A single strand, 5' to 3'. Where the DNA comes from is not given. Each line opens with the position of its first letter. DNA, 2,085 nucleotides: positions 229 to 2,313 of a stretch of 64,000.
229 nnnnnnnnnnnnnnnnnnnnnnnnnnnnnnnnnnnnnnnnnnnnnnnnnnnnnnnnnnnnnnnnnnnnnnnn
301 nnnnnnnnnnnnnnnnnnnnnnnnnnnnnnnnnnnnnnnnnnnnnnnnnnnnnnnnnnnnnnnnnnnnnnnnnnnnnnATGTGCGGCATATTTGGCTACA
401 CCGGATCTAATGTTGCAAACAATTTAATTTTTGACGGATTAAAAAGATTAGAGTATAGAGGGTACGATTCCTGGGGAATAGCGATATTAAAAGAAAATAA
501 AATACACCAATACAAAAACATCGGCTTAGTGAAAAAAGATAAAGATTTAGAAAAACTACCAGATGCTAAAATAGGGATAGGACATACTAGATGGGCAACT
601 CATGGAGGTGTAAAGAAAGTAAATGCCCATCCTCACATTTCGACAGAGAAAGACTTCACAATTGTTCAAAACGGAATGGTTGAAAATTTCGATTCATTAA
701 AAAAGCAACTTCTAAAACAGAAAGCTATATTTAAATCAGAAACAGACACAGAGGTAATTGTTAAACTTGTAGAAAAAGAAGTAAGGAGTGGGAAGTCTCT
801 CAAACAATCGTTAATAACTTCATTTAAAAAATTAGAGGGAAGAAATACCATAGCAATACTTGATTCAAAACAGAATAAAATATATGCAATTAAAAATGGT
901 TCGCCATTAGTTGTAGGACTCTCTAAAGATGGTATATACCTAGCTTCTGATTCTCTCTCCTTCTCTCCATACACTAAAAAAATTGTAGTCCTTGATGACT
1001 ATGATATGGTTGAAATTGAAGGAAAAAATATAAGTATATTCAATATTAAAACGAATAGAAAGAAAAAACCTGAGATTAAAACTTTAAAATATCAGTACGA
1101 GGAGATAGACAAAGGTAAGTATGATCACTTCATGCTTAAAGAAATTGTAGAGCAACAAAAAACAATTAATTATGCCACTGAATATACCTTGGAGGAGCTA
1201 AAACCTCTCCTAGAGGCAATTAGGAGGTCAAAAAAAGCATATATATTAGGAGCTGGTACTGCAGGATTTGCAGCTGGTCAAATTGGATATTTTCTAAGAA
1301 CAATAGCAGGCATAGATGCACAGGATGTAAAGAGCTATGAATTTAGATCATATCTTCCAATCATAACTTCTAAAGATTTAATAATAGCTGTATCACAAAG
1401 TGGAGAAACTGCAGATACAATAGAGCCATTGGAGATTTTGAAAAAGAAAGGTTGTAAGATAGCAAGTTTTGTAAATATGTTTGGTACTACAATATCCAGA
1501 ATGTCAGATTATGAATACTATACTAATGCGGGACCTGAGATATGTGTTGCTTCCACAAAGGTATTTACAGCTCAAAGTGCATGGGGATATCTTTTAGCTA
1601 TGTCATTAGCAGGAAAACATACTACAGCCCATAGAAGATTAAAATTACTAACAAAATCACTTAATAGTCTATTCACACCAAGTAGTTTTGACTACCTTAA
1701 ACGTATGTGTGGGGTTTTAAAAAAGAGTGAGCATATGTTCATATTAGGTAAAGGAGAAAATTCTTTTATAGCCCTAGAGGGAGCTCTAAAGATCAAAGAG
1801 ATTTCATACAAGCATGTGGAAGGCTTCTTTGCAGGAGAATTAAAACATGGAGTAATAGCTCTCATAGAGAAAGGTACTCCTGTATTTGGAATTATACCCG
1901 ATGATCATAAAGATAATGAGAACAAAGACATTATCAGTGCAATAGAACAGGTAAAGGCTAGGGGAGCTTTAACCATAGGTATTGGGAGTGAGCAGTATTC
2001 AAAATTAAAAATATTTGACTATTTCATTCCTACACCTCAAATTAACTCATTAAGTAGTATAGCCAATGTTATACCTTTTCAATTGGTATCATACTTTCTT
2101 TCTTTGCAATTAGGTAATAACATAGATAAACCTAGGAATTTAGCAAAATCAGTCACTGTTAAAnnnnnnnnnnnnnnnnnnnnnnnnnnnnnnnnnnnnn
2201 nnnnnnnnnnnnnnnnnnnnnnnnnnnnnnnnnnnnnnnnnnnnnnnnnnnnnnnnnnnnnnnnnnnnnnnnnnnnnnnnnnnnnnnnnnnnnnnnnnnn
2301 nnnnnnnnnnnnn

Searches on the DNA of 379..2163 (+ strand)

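Call 11: search_rna_families(sources=[L004, L005, L006, L007, L008, L009, L010, L011, L012, L013, L014, L015, L018, L019, L020, L021], threshold=gathering, show_alignments=0)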
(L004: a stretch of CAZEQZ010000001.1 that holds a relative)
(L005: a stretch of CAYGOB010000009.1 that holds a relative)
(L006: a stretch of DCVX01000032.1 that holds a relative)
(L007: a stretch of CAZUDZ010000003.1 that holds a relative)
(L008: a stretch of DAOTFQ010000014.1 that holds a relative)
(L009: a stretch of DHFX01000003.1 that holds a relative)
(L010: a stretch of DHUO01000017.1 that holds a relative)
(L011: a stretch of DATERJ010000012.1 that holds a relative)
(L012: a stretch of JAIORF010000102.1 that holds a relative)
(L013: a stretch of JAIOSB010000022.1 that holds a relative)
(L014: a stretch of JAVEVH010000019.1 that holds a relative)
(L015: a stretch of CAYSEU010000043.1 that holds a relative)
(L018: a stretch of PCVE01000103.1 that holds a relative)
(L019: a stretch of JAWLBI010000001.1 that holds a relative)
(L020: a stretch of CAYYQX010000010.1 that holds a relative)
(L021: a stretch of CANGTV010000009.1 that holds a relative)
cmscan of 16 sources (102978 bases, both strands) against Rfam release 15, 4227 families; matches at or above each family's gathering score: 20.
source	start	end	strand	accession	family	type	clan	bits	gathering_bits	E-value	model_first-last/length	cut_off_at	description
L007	5657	5730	+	RF00005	tRNA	Gene; tRNA;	CL00001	69.1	29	9.2e-13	1-71/71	no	tRNA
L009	4905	4978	+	RF00005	tRNA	Gene; tRNA;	CL00001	69.1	29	9.2e-13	1-71/71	no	tRNA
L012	5638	5711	+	RF00005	tRNA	Gene; tRNA;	CL00001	67.5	29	2.4e-12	1-71/71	no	tRNA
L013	5405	5478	+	RF00005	tRNA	Gene; tRNA;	CL00001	67.5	29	2.4e-12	1-71/71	no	tRNA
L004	5201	5274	+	RF00005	tRNA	Gene; tRNA;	CL00001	67.4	29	2.6e-12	1-71/71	no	tRNA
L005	5695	5768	+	RF00005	tRNA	Gene; tRNA;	CL00001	67.4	29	2.5e-12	1-71/71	no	tRNA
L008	5757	5830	+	RF00005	tRNA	Gene; tRNA;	CL00001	67.4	29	2.5e-12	1-71/71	no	tRNA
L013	2330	2468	+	RF00234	glmS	Cis-reg; riboswitch;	-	64.4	37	2.6e-12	1-167/167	no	glmS glucosamine-6-phosphate activated ribozyme aptamer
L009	2329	2467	+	RF00234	glmS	Cis-reg; riboswitch;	-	63.8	37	3.7e-12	1-167/167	no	glmS glucosamine-6-phosphate activated ribozyme aptamer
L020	2328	2480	+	RF00234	glmS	Cis-reg; riboswitch;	-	62.3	37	9.6e-12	1-167/167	no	glmS glucosamine-6-phosphate activated ribozyme aptamer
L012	2330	2468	+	RF00234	glmS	Cis-reg; riboswitch;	-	62.2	37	1e-11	1-167/167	no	glmS glucosamine-6-phosphate activated ribozyme aptamer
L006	2330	2468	+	RF00234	glmS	Cis-reg; riboswitch;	-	61.9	37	1.2e-11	1-167/167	no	glmS glucosamine-6-phosphate activated ribozyme aptamer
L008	2330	2468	+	RF00234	glmS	Cis-reg; riboswitch;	-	59.1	37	7e-11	1-167/167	no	glmS glucosamine-6-phosphate activated ribozyme aptamer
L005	2334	2470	+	RF00234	glmS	Cis-reg; riboswitch;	-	56.8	37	3e-10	1-167/167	no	glmS glucosamine-6-phosphate activated ribozyme aptamer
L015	1382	1512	+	RF00234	glmS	Cis-reg; riboswitch;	-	56.4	37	3.7e-10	1-167/167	no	glmS glucosamine-6-phosphate activated ribozyme aptamer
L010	2337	2471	+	RF00234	glmS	Cis-reg; riboswitch;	-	55.3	37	7.5e-10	1-167/167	no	glmS glucosamine-6-phosphate activated ribozyme aptamer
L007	2331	2467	+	RF00234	glmS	Cis-reg; riboswitch;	-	55.2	37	8e-10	1-167/167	no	glmS glucosamine-6-phosphate activated ribozyme aptamer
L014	2336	2464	+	RF00234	glmS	Cis-reg; riboswitch;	-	54.6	37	1.2e-09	1-167/167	no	glmS glucosamine-6-phosphate activated ribozyme aptamer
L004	2336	2473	+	RF00234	glmS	Cis-reg; riboswitch;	-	50.8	37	1.3e-08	1-167/167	no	glmS glucosamine-6-phosphate activated ribozyme aptamer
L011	2339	2473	+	RF00234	glmS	Cis-reg; riboswitch;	-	45.6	37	3.3e-07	1-167/167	no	glmS glucosamine-6-phosphate activated ribozyme aptamer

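Call 26: search_rna_families(sources=[L022, L023, L024, L025, L026, L027, L028, L029, L030, L032, L035, L036, L037, L038, L041, L042, L043, L044, L045], threshold=gathering)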
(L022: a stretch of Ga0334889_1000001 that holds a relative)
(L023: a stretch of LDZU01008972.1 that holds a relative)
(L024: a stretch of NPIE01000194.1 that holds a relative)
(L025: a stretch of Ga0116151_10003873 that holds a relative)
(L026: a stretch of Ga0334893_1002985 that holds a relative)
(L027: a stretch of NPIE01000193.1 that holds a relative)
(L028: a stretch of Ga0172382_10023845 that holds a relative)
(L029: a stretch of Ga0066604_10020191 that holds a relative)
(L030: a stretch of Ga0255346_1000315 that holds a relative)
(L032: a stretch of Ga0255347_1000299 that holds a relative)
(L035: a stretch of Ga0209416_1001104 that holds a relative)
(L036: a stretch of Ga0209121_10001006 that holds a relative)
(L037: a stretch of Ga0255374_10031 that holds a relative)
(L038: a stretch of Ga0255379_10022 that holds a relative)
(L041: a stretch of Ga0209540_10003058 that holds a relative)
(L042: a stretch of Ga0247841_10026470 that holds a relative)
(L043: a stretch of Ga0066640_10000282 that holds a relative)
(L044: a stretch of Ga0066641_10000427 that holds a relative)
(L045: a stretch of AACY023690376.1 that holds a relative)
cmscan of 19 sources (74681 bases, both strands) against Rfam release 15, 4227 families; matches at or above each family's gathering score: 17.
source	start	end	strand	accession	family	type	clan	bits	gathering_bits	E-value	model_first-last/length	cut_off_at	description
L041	970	1126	+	RF00234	glmS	Cis-reg; riboswitch;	-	88.4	37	5.8e-19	1-167/167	no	glmS glucosamine-6-phosphate activated ribozyme aptamer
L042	513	672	+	RF00234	glmS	Cis-reg; riboswitch;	-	79.9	37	1.2e-16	1-167/167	no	glmS glucosamine-6-phosphate activated ribozyme aptamer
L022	3901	3974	+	RF00005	tRNA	Gene; tRNA;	CL00001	67.4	29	1.9e-12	1-71/71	no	tRNA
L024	1030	1168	+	RF00234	glmS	Cis-reg; riboswitch;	-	64.5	37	1.7e-12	1-167/167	no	glmS glucosamine-6-phosphate activated ribozyme aptamer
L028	1030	1168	+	RF00234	glmS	Cis-reg; riboswitch;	-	64.5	37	1.7e-12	1-167/167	no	glmS glucosamine-6-phosphate activated ribozyme aptamer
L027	1030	1168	+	RF00234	glmS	Cis-reg; riboswitch;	-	62.4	37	6.7e-12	1-167/167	no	glmS glucosamine-6-phosphate activated ribozyme aptamer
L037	1030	1168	+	RF00234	glmS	Cis-reg; riboswitch;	-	62.2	37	7.4e-12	1-167/167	no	glmS glucosamine-6-phosphate activated ribozyme aptamer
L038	1030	1168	+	RF00234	glmS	Cis-reg; riboswitch;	-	62.2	37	7.4e-12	1-167/167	no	glmS glucosamine-6-phosphate activated ribozyme aptamer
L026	778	916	+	RF00234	glmS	Cis-reg; riboswitch;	-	62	37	8.3e-12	1-167/167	no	glmS glucosamine-6-phosphate activated ribozyme aptamer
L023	1030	1168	+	RF00234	glmS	Cis-reg; riboswitch;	-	60.5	37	2.1e-11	1-167/167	no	glmS glucosamine-6-phosphate activated ribozyme aptamer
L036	1036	1167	+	RF00234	glmS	Cis-reg; riboswitch;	-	59.9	37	3.1e-11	1-167/167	no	glmS glucosamine-6-phosphate activated ribozyme aptamer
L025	1030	1168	+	RF00234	glmS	Cis-reg; riboswitch;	-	59.1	37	5.1e-11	1-167/167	no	glmS glucosamine-6-phosphate activated ribozyme aptamer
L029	295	430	+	RF00234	glmS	Cis-reg; riboswitch;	-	51.9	37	4.7e-09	1-167/167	no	glmS glucosamine-6-phosphate activated ribozyme aptamer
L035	1039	1166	+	RF00234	glmS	Cis-reg; riboswitch;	-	51.5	37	6.1e-09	1-167/167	no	glmS glucosamine-6-phosphate activated ribozyme aptamer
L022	1036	1173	+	RF00234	glmS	Cis-reg; riboswitch;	-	50.8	37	9.2e-09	1-167/167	no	glmS glucosamine-6-phosphate activated ribozyme aptamer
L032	1036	1173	+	RF00234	glmS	Cis-reg; riboswitch;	-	46.9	37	1e-07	1-167/167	no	glmS glucosamine-6-phosphate activated ribozyme aptamer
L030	1038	1172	+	RF00234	glmS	Cis-reg; riboswitch;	-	45.6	37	2.4e-07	1-167/167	no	glmS glucosamine-6-phosphate activated ribozyme aptamer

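Call 65: search_rna_families(sources=[L001, L002, L003, L046, L047, L048, L049, L050, L051, L052, L053, L054, L055], threshold=gathering)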
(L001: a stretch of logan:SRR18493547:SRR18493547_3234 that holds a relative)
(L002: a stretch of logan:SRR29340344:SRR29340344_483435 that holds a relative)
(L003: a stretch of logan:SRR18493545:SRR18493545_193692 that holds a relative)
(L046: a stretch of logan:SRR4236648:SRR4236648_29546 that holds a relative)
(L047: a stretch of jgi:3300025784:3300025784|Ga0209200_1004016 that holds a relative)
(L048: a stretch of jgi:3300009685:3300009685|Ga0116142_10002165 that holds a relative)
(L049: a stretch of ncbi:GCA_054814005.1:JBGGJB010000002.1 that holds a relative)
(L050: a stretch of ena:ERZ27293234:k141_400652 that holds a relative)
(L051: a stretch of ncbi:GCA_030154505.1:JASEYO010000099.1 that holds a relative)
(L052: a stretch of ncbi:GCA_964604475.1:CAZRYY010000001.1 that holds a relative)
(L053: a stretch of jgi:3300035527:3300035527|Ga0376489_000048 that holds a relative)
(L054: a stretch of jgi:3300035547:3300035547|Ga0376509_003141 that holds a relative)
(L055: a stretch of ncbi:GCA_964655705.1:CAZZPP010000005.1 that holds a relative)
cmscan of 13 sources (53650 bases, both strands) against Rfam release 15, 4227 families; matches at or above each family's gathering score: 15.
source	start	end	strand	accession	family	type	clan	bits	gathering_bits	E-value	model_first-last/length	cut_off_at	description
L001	3632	3705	+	RF00005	tRNA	Gene; tRNA;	CL00001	67.4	29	1.3e-12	1-71/71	no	tRNA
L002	3122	3195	+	RF00005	tRNA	Gene; tRNA;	CL00001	67.4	29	1.3e-12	1-71/71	no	tRNA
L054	4056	4129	+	RF00005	tRNA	Gene; tRNA;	CL00001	66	29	3.3e-12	1-71/71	no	tRNA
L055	1039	1170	+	RF00234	glmS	Cis-reg; riboswitch;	-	57.8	37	8.5e-11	1-167/167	no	glmS glucosamine-6-phosphate activated ribozyme aptamer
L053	1033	1166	+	RF00234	glmS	Cis-reg; riboswitch;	-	56.8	37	1.5e-10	1-167/167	no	glmS glucosamine-6-phosphate activated ribozyme aptamer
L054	1038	1170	+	RF00234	glmS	Cis-reg; riboswitch;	-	56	37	2.5e-10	1-167/167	no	glmS glucosamine-6-phosphate activated ribozyme aptamer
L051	1040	1175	+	RF00234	glmS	Cis-reg; riboswitch;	-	53.9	37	9.7e-10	1-167/167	no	glmS glucosamine-6-phosphate activated ribozyme aptamer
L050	1041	1175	+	RF00234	glmS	Cis-reg; riboswitch;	-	52.3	37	2.6e-09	1-167/167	no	glmS glucosamine-6-phosphate activated ribozyme aptamer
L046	1039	1170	+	RF00234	glmS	Cis-reg; riboswitch;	-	50.1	37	1e-08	1-167/167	no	glmS glucosamine-6-phosphate activated ribozyme aptamer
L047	1039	1170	+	RF00234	glmS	Cis-reg; riboswitch;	-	50.1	37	1e-08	1-167/167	no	glmS glucosamine-6-phosphate activated ribozyme aptamer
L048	154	285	+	RF00234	glmS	Cis-reg; riboswitch;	-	50.1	37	1e-08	1-167/167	no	glmS glucosamine-6-phosphate activated ribozyme aptamer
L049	1036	1170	+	RF00234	glmS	Cis-reg; riboswitch;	-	48.5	37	2.9e-08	1-167/167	no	glmS glucosamine-6-phosphate activated ribozyme aptamer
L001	438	575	+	RF00234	glmS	Cis-reg; riboswitch;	-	47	37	6.9e-08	1-167/167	no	glmS glucosamine-6-phosphate activated ribozyme aptamer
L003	748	885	+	RF00234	glmS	Cis-reg; riboswitch;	-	47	37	6.9e-08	1-167/167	no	glmS glucosamine-6-phosphate activated ribozyme aptamer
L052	1032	1169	+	RF00234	glmS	Cis-reg; riboswitch;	-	45.4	37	2e-07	1-167/167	no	glmS glucosamine-6-phosphate activated ribozyme aptamer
